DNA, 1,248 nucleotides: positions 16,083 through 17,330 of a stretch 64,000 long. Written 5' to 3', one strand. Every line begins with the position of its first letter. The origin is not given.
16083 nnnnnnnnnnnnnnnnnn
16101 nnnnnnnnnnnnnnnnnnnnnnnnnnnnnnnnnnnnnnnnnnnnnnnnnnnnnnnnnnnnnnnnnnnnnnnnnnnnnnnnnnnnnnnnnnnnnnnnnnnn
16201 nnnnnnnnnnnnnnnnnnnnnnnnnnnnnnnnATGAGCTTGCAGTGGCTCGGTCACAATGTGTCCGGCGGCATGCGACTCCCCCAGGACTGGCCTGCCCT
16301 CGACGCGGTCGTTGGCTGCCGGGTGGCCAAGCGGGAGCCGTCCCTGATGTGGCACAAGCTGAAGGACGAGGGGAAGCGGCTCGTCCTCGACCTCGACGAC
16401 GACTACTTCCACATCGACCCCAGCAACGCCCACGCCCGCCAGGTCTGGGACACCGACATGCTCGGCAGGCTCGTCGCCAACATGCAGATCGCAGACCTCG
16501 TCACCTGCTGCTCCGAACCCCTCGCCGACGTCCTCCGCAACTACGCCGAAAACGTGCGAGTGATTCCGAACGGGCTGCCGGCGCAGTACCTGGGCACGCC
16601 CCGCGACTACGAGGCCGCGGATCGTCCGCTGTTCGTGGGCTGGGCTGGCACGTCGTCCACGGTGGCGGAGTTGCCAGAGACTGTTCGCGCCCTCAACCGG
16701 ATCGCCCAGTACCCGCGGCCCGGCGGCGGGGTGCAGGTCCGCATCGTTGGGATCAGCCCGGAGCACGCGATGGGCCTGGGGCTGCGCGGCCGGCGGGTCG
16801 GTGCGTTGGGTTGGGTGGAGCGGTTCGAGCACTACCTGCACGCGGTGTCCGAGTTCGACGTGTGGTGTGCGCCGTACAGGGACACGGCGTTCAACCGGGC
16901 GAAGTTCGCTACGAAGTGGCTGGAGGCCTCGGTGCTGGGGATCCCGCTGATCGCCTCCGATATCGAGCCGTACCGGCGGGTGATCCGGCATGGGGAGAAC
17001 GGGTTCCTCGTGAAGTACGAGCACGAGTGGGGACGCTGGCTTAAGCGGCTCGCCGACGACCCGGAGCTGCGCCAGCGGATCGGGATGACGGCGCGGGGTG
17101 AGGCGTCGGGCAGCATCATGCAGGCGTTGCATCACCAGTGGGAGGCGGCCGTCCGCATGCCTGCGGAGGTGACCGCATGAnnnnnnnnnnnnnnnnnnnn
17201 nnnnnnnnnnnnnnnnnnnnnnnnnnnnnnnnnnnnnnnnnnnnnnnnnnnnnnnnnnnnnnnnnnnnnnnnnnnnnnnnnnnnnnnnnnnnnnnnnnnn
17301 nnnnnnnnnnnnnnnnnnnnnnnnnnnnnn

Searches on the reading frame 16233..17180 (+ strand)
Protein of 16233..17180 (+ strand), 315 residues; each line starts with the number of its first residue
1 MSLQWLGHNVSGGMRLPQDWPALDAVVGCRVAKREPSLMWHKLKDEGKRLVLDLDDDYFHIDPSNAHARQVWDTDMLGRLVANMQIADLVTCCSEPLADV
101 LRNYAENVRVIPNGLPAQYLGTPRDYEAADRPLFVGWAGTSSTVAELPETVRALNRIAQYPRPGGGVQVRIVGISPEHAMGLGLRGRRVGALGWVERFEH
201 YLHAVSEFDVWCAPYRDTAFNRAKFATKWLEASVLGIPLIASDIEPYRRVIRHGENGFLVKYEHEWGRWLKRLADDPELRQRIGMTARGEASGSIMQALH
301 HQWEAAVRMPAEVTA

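Call 70: search_protein_families(library=pfam, proteins=[window:16233-17180:+], max_evalue=0.01)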
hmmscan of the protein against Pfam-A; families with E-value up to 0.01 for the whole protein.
window:16233-17180:+ (315 aa): 4 families
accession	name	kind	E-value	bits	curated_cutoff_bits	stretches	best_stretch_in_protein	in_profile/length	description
PF13692.12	Glyco_trans_1_4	-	2.1e-11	44.7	27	1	147-273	17-139/142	Glycosyl transferases group 1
PF00534.26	Glycos_transf_1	-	7.1e-10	39.1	26.4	1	208-288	93-170/172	Glycosyl transferases group 1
PF13439.12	Glyco_transf_4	-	0.00011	22.7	28.5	1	74-115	124-166/170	Glycosyltransferase Family 4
PF13524.12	Glyco_trans_1_2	-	0.00033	21.1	25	1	168-288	16-126/144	Glycosyl transferase-like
